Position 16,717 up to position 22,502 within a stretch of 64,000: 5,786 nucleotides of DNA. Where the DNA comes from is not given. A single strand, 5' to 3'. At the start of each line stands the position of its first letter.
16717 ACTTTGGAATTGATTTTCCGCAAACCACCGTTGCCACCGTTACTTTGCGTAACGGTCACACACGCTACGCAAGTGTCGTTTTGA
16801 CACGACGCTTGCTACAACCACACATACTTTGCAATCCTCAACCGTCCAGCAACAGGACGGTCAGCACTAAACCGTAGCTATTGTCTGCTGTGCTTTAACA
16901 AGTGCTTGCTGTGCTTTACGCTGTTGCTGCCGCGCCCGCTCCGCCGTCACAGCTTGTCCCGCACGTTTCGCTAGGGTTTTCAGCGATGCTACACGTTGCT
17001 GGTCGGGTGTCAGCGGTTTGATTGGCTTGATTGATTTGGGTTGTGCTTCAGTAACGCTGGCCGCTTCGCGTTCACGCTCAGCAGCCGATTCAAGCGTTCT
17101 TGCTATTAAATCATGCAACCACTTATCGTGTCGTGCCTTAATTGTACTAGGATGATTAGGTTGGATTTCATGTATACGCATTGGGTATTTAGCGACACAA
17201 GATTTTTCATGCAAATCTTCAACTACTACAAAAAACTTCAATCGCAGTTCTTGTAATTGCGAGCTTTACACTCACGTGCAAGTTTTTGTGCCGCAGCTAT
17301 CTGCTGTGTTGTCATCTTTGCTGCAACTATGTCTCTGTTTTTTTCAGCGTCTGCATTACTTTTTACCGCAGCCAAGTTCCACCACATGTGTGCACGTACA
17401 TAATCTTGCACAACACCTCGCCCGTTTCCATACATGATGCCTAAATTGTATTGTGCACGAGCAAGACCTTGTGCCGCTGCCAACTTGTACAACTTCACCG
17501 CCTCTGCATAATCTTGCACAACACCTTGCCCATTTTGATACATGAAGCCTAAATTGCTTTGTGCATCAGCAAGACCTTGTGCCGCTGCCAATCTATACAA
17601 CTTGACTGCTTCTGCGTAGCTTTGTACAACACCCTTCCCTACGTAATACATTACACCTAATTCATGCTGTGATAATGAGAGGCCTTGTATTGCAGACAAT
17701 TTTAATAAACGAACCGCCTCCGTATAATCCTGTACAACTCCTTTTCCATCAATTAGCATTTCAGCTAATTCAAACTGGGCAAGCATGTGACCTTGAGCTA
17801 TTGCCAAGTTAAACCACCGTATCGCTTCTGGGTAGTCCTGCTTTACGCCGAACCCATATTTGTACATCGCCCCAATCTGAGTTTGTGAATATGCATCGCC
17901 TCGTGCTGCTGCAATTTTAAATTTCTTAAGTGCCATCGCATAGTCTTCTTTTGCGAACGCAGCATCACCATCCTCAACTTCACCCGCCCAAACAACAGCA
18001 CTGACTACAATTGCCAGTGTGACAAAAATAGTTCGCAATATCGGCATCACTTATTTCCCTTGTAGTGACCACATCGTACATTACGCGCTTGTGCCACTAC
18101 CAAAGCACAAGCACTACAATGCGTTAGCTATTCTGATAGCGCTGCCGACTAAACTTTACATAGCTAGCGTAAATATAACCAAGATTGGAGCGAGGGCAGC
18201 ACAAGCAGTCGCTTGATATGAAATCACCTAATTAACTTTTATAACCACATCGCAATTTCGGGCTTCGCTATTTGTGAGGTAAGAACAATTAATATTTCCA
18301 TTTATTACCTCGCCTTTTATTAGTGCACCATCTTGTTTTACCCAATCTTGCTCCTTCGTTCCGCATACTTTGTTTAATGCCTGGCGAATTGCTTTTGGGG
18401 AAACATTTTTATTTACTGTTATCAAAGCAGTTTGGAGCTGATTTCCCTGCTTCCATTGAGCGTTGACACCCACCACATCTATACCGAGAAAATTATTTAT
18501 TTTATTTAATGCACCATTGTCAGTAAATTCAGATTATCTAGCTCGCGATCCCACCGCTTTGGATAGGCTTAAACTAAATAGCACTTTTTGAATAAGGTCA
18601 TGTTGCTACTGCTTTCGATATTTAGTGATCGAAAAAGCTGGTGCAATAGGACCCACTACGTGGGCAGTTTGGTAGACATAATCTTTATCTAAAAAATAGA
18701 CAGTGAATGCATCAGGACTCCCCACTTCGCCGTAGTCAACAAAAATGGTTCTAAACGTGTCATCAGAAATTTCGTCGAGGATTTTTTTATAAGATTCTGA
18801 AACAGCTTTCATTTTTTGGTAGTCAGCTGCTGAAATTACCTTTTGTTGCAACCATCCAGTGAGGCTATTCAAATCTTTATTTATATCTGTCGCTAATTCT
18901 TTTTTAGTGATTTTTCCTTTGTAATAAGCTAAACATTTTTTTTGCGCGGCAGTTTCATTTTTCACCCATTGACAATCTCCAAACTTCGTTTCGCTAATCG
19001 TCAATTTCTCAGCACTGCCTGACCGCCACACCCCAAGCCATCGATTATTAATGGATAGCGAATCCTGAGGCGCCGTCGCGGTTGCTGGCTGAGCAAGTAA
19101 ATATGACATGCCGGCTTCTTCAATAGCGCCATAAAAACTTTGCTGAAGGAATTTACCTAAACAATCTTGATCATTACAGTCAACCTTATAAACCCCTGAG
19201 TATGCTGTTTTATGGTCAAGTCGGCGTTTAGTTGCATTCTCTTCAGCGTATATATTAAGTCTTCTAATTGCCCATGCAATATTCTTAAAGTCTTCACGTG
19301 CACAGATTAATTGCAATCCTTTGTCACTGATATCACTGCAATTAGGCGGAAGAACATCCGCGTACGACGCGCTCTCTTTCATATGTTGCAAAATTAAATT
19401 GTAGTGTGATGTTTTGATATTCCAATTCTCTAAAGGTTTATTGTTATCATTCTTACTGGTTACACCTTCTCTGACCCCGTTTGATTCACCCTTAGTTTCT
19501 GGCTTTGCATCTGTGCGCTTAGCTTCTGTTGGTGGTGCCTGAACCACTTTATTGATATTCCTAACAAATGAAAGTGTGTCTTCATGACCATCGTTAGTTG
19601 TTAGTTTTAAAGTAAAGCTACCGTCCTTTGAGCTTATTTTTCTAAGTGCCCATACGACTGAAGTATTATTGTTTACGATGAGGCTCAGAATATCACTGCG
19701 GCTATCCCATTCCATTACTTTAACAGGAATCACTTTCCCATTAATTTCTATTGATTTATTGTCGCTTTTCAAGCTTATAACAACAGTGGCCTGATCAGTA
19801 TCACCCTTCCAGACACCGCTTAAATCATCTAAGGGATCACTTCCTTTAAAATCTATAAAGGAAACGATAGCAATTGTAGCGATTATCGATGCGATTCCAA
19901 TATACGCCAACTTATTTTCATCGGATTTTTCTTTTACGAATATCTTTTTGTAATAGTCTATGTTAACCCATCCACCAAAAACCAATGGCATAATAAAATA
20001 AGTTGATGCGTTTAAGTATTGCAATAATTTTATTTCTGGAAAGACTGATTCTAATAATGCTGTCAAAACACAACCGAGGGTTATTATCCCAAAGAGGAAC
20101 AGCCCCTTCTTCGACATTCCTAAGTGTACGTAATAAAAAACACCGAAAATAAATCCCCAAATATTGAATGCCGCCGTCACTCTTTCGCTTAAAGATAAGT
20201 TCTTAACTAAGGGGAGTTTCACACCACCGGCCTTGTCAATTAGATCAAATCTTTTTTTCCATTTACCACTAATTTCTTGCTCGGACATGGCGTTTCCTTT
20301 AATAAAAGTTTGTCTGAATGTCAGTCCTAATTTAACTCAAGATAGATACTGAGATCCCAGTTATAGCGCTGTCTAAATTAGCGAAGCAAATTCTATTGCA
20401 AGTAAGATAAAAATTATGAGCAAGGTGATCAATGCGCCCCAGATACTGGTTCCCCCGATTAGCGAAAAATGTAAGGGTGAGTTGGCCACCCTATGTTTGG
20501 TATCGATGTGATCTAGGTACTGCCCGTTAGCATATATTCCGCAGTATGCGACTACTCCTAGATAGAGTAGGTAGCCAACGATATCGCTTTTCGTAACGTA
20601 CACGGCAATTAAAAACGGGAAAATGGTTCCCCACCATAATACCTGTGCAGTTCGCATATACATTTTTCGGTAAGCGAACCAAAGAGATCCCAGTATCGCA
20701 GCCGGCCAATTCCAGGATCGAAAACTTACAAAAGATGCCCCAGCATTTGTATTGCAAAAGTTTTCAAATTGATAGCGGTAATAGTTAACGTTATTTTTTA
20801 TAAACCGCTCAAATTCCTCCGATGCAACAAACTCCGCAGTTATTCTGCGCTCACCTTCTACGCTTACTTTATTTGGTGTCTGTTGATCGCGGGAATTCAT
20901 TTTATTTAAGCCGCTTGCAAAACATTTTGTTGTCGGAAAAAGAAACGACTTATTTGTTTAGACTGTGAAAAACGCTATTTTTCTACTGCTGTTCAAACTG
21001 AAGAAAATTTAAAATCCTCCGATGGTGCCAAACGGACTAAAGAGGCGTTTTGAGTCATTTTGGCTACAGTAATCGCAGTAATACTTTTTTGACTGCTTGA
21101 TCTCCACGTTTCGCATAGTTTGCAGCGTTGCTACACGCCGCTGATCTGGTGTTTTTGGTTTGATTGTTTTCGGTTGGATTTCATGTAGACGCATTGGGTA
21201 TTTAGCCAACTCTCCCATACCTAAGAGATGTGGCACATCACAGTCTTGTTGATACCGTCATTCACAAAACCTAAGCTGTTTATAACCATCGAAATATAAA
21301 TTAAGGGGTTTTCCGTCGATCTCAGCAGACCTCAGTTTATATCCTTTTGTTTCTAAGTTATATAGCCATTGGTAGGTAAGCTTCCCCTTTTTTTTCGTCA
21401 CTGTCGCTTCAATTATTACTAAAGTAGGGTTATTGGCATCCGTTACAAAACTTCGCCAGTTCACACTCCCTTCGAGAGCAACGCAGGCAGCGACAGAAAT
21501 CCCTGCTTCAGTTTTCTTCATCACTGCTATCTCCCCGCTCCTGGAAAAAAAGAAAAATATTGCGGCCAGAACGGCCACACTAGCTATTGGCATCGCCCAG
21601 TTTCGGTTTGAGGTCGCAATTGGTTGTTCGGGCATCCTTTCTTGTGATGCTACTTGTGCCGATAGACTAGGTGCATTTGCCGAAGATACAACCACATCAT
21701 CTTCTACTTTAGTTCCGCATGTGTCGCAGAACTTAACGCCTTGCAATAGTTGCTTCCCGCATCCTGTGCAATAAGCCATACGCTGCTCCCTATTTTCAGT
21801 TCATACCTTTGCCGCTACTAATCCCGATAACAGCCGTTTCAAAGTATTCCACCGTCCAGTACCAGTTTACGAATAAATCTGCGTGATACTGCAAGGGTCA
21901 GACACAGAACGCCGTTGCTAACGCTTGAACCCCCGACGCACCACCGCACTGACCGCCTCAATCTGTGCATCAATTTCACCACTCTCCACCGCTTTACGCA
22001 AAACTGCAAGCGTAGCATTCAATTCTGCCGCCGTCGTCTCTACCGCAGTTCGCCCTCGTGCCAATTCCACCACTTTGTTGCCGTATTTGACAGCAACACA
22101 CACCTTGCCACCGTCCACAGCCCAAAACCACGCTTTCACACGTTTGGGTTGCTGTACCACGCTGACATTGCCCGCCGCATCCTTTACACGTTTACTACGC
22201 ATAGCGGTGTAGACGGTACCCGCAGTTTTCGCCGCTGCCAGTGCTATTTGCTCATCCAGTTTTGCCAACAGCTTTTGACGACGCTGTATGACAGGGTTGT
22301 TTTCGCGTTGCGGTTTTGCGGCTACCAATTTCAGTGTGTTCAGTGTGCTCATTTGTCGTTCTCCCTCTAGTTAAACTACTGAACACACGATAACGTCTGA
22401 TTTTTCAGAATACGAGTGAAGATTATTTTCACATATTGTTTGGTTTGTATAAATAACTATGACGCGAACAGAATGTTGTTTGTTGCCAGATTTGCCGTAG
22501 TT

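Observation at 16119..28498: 12.4-kb AT-rich integrative element inserted inside a coiled-coil gene; excision restores the ORF in frame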

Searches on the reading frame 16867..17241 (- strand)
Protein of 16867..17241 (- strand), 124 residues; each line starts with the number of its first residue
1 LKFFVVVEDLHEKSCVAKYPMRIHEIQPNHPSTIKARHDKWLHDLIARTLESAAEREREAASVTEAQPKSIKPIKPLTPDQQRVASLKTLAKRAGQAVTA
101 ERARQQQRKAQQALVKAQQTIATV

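Call 8: search_protein_families(library=pfam, proteins=[window:16867-17241:-], max_evalue=0.01)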
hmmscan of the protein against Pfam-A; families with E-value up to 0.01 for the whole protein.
window:16867-17241:- (124 aa): 0 families

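Call 36: search_protein_families(library=phrogs, proteins=[window:16867-17241:-], max_evalue=0.001)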
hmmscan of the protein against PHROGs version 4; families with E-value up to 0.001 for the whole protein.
window:16867-17241:- (124 aa): 0 families

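Call 37: search_protein_families(library=ncbifam, proteins=[window:16867-17241:-], max_evalue=0.001)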
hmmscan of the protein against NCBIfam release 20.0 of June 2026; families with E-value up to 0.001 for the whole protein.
window:16867-17241:- (124 aa): 0 families

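Call 45: search_protein_families(library=padloc, proteins=[window:16867-17241:-], max_evalue=0.001)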
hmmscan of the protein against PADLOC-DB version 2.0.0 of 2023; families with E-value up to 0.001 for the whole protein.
window:16867-17241:- (124 aa): 0 families

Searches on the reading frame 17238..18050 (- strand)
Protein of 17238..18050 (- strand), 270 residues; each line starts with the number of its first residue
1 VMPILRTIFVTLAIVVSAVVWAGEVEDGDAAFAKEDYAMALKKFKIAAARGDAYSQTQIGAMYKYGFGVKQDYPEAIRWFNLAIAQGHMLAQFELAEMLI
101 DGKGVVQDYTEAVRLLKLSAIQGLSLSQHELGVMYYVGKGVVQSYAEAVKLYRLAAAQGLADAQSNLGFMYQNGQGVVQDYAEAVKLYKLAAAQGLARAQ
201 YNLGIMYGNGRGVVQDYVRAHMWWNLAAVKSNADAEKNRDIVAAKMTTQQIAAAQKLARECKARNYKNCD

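Call 8: search_protein_families(library=pfam, proteins=[window:17238-18050:-], max_evalue=0.01)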
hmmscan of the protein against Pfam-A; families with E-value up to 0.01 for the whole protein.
window:17238-18050:- (270 aa): 1 family
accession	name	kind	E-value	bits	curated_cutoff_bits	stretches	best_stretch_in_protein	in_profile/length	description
PF08238.18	Sel1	-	1e-43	146.6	30.7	5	161-195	1-35/36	Sel1 repeat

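Call 37: search_protein_families(library=ncbifam, proteins=[window:17238-18050:-], max_evalue=0.001)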
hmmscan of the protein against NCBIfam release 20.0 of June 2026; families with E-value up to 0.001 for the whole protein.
window:17238-18050:- (270 aa): 5 families
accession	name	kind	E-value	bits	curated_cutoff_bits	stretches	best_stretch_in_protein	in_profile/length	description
NF033786.1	phenyl_MerG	equivalog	1.5e-30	106.8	350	2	120-265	60-214/217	phenylmercury resistance protein MerG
NF038194.1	AlgK_TPR_lipo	equivalog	1e-14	54.1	700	1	131-264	304-437/448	alginate biosynthesis TPR repeat lipoprotein AlgK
NF047621.1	FlgprotMotXVib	equivalog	1.1e-14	54.5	330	2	35-118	90-173/211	flagellar protein MotX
NF045484.1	TransRegExoR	equivalog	3.8e-13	49.3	450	1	146-196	60-110/267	exopolysaccharide production regulator ExoR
NF047371.1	FlcA_CTERM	equivalog_domain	7.5e-06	24.7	300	0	143-207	413-483/646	periplasmic flagellar collar protein FlcA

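Call 45: search_protein_families(library=padloc, proteins=[window:17238-18050:-], max_evalue=0.001)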
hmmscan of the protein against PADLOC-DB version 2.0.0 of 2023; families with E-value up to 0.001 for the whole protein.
window:17238-18050:- (270 aa): 0 families

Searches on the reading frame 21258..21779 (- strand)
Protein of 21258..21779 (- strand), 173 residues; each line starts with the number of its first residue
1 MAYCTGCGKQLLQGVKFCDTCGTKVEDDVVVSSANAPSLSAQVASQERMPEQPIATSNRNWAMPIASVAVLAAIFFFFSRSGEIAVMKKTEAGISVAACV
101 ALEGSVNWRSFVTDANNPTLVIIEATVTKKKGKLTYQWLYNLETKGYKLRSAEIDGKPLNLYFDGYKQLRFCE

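Call 8: search_protein_families(library=pfam, proteins=[window:21258-21779:-], max_evalue=0.01)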
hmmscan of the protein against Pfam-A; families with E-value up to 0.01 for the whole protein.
window:21258-21779:- (173 aa): 3 families
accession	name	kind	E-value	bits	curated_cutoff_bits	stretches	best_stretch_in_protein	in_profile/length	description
PF13240.11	Zn_Ribbon_1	-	3.8e-06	26.9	25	1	3-25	1-23/23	zinc-ribbon domain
PF12773.13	DZR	-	0.00046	20.7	27.3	1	4-26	1-23/45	Double zinc ribbon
PF14803.11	Zn_ribbon_Nudix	-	0.0063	16.9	25.6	0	16-28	1-13/34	Nudix N-terminal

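Call 36: search_protein_families(library=phrogs, proteins=[window:21258-21779:-], max_evalue=0.001)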
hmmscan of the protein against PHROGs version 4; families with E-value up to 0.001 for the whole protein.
window:21258-21779:- (173 aa): 1 family
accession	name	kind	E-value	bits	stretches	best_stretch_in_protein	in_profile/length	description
phrog_2546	-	unknown function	1.9e-05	25.9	1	3-32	2-31/180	-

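Call 37: search_protein_families(library=ncbifam, proteins=[window:21258-21779:-], max_evalue=0.001)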
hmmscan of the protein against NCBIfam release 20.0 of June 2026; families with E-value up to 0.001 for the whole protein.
window:21258-21779:- (173 aa): 0 families

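Call 45: search_protein_families(library=padloc, proteins=[window:21258-21779:-], max_evalue=0.001)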
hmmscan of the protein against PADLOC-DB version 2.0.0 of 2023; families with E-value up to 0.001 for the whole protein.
window:21258-21779:- (173 aa): 0 families

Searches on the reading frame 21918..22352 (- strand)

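Call 8: search_protein_families(library=pfam, proteins=[window:21918-22352:-], max_evalue=0.01)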
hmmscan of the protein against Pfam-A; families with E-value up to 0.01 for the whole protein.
window:21918-22352:- (144 aa): 1 family
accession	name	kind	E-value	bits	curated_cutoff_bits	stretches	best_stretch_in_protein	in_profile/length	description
PF20346.3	DUF6641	-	2.3e-12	47.5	27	1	6-128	21-140/143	Family of unknown function (DUF6641)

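Call 36: search_protein_families(library=phrogs, proteins=[window:21918-22352:-], max_evalue=0.001)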
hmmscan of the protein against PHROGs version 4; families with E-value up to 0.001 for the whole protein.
window:21918-22352:- (144 aa): 1 family
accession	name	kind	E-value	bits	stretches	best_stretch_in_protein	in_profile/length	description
phrog_31551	-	unknown function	8e-23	82.1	1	1-135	9-146/155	-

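Call 37: search_protein_families(library=ncbifam, proteins=[window:21918-22352:-], max_evalue=0.001)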
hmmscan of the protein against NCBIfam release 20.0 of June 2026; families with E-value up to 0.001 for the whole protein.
window:21918-22352:- (144 aa): 0 families

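Call 45: search_protein_families(library=padloc, proteins=[window:21918-22352:-], max_evalue=0.001)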
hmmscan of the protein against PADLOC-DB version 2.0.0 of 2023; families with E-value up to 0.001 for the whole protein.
window:21918-22352:- (144 aa): 0 families
